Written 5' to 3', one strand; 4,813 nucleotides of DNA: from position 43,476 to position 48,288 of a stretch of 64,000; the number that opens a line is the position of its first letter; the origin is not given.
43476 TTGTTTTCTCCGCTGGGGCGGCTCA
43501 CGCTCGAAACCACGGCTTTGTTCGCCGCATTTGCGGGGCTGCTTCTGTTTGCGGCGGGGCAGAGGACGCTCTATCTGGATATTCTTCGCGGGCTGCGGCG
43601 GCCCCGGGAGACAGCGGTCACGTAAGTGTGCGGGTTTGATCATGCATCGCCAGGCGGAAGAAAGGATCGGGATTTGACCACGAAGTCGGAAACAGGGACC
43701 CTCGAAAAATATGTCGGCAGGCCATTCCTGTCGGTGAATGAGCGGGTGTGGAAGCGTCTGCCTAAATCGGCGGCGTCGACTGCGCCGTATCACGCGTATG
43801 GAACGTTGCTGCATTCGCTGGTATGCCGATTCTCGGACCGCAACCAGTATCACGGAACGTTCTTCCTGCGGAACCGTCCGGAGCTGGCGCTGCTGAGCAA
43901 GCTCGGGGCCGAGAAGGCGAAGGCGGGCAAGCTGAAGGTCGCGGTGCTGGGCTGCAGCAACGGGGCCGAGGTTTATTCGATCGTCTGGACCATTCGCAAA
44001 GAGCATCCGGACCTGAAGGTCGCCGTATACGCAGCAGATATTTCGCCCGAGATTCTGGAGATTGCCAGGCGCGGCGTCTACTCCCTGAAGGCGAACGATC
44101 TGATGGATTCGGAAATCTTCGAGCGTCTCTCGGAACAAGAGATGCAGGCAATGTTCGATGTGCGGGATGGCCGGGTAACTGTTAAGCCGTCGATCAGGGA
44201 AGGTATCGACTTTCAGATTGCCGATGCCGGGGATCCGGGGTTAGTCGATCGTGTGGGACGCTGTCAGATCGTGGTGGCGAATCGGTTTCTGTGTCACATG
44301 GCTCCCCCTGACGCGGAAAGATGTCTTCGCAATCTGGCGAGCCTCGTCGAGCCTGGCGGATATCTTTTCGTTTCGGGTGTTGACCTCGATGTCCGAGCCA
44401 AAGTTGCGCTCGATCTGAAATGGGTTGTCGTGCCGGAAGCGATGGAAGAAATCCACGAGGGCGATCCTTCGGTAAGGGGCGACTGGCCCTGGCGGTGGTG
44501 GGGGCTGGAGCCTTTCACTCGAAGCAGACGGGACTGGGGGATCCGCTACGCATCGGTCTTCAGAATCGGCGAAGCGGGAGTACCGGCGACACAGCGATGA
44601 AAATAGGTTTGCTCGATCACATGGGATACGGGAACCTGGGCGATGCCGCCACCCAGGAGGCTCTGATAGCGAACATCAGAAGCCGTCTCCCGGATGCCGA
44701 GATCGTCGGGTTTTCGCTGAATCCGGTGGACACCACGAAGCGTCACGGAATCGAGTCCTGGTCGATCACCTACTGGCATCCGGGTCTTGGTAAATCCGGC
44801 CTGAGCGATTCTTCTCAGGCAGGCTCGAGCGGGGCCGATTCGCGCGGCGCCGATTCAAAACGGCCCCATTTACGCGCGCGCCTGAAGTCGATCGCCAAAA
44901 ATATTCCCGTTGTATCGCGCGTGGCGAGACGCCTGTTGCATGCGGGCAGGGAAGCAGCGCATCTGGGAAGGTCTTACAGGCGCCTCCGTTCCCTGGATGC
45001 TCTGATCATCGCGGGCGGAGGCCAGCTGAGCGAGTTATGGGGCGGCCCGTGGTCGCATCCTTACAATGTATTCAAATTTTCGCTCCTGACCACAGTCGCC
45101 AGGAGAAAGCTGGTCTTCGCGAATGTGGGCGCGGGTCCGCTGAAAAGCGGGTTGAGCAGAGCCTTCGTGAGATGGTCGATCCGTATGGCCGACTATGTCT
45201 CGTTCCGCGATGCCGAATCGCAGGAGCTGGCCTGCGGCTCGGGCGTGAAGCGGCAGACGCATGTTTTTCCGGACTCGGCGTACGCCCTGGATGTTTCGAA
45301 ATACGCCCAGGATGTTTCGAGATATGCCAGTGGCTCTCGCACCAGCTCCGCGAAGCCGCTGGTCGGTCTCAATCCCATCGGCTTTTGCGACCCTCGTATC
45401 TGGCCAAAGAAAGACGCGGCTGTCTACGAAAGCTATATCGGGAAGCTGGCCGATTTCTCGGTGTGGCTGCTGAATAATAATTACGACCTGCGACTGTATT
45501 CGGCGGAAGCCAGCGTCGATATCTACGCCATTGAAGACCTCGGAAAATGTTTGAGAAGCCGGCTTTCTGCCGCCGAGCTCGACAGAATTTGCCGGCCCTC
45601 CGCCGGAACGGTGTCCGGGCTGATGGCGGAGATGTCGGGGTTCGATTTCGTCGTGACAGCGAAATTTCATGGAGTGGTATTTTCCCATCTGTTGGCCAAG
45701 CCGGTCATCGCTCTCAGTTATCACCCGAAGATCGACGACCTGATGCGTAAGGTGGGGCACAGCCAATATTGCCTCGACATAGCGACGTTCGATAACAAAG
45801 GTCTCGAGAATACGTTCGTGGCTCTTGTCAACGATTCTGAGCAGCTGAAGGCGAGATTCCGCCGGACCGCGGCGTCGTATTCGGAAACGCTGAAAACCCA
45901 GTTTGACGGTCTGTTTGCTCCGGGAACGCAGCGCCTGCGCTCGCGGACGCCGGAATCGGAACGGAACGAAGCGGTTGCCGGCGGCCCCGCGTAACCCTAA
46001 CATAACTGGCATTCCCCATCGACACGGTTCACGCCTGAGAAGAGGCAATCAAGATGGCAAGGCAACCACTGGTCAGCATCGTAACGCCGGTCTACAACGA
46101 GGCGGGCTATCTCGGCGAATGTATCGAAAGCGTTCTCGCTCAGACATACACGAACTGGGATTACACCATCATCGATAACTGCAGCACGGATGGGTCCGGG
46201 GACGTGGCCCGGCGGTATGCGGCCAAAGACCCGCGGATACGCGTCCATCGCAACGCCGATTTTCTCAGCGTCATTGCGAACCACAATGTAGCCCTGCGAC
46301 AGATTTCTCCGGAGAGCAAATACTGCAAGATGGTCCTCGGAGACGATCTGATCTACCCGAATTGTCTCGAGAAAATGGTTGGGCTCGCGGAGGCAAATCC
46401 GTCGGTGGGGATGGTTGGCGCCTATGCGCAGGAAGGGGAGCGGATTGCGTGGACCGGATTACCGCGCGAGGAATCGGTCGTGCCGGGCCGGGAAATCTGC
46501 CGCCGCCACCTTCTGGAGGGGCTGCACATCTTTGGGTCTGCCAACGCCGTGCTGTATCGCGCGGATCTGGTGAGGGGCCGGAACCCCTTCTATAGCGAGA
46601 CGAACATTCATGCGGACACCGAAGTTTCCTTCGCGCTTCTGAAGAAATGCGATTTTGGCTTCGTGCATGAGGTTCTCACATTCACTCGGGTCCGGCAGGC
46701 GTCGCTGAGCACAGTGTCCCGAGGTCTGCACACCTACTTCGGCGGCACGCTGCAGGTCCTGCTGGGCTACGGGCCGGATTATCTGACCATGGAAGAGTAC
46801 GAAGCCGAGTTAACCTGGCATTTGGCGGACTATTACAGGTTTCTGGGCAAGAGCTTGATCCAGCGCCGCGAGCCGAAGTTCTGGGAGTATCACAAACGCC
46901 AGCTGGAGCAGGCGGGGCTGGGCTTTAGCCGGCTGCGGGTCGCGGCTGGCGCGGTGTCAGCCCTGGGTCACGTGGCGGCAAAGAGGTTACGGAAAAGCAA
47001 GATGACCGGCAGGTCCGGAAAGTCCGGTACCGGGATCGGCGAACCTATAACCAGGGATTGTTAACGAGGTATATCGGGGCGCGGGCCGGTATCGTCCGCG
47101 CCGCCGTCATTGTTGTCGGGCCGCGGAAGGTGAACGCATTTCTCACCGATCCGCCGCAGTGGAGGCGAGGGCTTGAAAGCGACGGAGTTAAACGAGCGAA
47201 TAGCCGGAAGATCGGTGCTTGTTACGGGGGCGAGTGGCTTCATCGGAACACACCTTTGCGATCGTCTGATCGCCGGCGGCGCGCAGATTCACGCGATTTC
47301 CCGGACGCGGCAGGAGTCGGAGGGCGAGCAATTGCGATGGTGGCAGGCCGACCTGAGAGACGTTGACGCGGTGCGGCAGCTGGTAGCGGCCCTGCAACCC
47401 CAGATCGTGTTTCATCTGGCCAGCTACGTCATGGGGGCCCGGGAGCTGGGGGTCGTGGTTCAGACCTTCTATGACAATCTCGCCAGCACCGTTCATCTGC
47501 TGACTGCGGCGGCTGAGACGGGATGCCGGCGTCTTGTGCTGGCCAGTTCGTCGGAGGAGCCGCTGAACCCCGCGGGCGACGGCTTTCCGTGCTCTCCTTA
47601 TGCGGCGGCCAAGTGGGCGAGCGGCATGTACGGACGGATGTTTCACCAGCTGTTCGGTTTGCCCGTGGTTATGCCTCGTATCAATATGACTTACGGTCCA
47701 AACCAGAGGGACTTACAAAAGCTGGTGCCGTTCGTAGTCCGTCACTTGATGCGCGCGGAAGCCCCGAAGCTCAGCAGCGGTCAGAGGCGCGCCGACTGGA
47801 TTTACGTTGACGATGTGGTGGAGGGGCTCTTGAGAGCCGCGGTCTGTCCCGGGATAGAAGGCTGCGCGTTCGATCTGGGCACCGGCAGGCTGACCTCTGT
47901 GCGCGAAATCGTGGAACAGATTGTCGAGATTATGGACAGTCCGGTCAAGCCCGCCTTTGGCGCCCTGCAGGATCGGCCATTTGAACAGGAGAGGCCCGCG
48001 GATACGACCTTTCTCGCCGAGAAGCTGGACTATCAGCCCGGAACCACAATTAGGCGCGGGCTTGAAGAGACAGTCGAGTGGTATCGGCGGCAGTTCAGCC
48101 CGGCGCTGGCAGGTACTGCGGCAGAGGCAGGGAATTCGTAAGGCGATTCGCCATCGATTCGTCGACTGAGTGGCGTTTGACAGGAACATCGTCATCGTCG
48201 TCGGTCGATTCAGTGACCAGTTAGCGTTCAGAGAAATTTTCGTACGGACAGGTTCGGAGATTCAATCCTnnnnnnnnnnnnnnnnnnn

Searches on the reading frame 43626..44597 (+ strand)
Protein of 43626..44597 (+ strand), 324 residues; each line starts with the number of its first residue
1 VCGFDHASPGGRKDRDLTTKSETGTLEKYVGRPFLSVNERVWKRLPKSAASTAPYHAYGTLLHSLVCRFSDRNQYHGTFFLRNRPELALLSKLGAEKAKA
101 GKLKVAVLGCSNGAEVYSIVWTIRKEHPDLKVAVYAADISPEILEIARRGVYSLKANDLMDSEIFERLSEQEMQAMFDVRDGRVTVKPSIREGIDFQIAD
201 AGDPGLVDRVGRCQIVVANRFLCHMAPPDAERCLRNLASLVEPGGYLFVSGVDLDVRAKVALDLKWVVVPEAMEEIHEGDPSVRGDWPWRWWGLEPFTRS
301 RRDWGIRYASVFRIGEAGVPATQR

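Call 46: search_protein_families(library=pfam, proteins=[window:43626-44597:+], max_evalue=0.001)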
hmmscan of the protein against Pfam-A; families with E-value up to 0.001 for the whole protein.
window:43626-44597:+ (324 aa): 6 families
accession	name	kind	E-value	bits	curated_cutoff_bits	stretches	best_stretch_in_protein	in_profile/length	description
PF01739.24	CheR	-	3.1e-20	72.9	27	1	78-249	3-173/195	CheR methyltransferase, SAM binding domain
PF08242.18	Methyltransf_12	-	9.3e-06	26.7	30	0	212-247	65-98/98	Methyltransferase domain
PF13489.12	Methyltransf_23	-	1.2e-05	25.6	27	1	134-267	47-134/164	Methyltransferase domain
PF13649.12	Methyltransf_25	-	1.3e-05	26.2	27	0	193-245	47-97/97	Methyltransferase domain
PF08241.18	Methyltransf_11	-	2.9e-05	25.1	21.2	0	190-249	43-95/95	Methyltransferase domain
PF13847.12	Methyltransf_31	-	0.00017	21.8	27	1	108-253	10-113/145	Methyltransferase domain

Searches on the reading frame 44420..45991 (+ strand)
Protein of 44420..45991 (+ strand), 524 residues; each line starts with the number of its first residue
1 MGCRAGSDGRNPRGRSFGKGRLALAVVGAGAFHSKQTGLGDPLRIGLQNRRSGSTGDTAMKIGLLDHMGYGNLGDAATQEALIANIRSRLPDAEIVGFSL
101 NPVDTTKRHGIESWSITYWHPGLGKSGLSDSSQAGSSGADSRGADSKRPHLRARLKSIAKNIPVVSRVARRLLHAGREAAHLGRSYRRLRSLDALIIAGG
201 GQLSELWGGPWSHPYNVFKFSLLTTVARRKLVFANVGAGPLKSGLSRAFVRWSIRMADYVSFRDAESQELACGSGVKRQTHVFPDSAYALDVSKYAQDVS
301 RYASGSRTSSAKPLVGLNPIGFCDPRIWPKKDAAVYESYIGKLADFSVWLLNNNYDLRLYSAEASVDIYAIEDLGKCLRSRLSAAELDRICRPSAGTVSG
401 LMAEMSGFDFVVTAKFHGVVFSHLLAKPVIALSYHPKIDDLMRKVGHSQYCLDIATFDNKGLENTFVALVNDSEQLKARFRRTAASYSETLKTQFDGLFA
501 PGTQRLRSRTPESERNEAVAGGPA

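Call 46: search_protein_families(library=pfam, proteins=[window:44420-45991:+], max_evalue=0.001)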
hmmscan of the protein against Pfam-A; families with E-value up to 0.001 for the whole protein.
window:44420-45991:+ (524 aa): 1 family
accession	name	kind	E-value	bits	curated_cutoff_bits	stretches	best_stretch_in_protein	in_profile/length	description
PF04230.19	PS_pyruv_trans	-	3.5e-31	109.6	25.3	1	72-436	1-280/280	Polysaccharide pyruvyl transferase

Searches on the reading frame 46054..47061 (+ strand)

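Call 46: search_protein_families(library=pfam, proteins=[window:46054-47061:+], max_evalue=0.001)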
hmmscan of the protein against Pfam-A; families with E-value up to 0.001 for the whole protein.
window:46054-47061:+ (336 aa): 2 families
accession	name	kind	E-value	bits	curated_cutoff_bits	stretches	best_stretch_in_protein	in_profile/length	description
PF00535.33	Glycos_transf_2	-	1.1e-24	87.7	23.3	1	8-170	1-162/168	Glycosyl transferase family 2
PF13641.12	Glyco_tranf_2_3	-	2.1e-08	34.9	27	1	5-123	2-121/230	Glycosyltransferase like family 2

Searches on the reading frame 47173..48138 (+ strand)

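Call 46: search_protein_families(library=pfam, proteins=[window:47173-48138:+], max_evalue=0.001)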
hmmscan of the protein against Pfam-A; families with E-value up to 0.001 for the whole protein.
window:47173-48138:+ (322 aa): 8 families
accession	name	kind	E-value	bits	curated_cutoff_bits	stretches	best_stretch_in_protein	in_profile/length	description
PF01370.27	Epimerase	-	1.5e-38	133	20.9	1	15-223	1-225/240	NAD dependent epimerase/dehydratase family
PF16363.11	GDP_Man_Dehyd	-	9.6e-31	107.9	27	1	16-299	1-331/332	GDP-mannose 4,6 dehydratase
PF01073.25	3Beta_HSD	-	1.5e-10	41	22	1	16-128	1-118/280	3-beta hydroxysteroid dehydrogenase/isomerase family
PF13460.12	NAD_binding_10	-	2.2e-08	34.6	27.2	1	19-127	1-99/184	NAD(P)H-binding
PF04321.23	RmlD_sub_bind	-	5.2e-08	32.8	27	1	14-86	2-62/287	RmlD substrate binding domain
PF02719.21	Polysacc_synt_2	-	1.2e-06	28.4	20.2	1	15-126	1-128/293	Polysaccharide biosynthesis protein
PF00106.31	adh_short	-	6.6e-06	26.2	26.6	1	14-75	2-72/195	short chain dehydrogenase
PF07993.18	NAD_binding_4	-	8.8e-06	25.5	20.1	0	17-53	1-40/258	Male sterility protein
